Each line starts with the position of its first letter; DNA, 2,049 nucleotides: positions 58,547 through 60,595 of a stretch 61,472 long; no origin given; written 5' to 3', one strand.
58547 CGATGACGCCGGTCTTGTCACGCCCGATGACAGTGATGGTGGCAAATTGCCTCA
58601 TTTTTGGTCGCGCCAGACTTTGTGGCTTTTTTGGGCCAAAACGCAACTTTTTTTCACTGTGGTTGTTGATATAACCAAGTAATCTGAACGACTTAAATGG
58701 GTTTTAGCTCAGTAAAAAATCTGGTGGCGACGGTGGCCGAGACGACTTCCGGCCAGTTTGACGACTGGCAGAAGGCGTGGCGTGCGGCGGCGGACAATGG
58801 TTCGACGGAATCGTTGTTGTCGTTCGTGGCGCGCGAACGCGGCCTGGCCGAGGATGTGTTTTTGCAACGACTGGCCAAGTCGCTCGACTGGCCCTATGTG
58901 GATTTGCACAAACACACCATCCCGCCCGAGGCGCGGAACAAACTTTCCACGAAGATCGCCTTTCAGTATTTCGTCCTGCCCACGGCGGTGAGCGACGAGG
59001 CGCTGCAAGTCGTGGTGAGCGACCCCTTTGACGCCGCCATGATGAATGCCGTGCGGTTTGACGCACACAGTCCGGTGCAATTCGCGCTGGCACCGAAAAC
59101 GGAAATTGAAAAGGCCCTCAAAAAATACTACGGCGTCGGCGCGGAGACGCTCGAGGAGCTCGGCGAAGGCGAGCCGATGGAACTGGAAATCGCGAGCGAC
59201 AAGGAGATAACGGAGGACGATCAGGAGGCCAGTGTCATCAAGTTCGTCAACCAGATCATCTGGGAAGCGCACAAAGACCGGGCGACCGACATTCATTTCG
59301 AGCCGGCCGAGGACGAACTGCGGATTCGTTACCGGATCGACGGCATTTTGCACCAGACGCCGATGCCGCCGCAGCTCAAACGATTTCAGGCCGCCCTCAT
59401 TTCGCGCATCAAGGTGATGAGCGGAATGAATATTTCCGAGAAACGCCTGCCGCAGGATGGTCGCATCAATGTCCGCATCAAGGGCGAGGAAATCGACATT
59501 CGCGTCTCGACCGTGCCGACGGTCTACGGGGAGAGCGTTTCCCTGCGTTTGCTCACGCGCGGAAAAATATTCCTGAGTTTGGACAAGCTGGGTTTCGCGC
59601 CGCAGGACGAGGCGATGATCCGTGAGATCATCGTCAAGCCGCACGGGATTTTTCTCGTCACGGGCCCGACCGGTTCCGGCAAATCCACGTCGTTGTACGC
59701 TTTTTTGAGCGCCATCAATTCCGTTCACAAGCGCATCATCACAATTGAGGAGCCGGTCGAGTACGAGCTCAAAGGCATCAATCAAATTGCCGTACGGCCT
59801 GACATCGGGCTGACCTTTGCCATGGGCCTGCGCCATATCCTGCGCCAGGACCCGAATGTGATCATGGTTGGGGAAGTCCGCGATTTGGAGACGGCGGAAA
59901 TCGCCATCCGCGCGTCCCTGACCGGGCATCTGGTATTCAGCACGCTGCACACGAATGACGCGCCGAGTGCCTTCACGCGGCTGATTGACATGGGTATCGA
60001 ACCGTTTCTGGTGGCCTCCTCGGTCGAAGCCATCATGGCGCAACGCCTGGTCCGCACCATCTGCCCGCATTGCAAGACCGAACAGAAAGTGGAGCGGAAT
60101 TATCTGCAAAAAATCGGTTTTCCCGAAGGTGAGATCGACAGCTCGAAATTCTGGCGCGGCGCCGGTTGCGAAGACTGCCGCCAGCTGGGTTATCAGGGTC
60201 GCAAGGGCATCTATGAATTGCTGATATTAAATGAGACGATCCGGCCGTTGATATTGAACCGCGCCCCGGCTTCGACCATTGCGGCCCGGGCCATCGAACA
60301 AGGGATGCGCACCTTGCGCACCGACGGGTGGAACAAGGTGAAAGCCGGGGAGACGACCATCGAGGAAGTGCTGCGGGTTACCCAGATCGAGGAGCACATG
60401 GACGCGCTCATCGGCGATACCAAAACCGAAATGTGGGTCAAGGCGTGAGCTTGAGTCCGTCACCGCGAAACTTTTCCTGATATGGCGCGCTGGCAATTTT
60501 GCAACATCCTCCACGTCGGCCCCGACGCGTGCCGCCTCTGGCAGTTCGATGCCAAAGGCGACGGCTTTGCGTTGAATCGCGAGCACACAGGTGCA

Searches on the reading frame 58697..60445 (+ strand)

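Call 54: search_protein_families(library=pfam, proteins=[window:58697-60445:+], max_evalue=0.0001)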
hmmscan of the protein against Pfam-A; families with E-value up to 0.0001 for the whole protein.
window:58697-60445:+ (583 aa): 2 families
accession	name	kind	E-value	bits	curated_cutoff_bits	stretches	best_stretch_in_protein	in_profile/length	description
PF00437.27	T2SSE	-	3e-137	457.7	24.9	1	174-560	2-370/370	Type II/IV secretion system protein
PF05157.20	MshEN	-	4e-16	59.2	23.1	1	64-148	2-87/90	MshEN domain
